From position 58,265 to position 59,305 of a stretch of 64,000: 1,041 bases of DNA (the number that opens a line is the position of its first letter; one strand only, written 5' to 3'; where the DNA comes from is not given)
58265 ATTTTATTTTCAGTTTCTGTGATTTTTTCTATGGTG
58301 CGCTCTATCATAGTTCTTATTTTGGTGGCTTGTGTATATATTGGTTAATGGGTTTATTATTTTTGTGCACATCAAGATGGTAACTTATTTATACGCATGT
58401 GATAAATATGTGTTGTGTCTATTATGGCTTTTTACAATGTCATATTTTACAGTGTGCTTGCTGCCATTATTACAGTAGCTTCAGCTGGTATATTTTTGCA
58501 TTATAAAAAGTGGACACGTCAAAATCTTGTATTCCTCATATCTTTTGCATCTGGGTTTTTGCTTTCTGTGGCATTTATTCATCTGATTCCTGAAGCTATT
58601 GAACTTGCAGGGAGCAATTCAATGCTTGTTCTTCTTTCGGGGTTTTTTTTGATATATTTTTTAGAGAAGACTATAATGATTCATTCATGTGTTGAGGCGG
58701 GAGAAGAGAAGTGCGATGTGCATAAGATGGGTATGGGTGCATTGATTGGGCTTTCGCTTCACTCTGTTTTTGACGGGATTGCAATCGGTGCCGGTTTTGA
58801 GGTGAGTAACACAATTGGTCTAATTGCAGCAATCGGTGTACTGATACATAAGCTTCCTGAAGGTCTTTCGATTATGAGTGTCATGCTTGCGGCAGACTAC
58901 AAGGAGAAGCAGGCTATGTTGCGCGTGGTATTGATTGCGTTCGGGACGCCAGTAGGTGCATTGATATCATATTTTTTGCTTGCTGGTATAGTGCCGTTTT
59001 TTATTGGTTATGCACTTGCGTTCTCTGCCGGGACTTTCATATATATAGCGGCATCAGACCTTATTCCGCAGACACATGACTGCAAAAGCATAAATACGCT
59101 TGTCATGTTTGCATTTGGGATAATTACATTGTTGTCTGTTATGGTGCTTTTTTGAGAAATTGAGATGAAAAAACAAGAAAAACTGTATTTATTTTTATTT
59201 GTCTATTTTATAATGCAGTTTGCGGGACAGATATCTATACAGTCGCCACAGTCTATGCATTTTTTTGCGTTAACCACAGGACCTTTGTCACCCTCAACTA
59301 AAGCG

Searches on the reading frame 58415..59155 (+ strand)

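Call 86: search_protein_families(library=pfam, proteins=[window:58415-59155:+], max_evalue=0.001)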
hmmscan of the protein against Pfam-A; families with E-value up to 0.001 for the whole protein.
window:58415-59155:+ (246 aa): 1 family
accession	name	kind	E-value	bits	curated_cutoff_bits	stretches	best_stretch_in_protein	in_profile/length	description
PF02535.28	Zip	-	1.5e-34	120.1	35.1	2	97-240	169-320/323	ZIP Zinc transporter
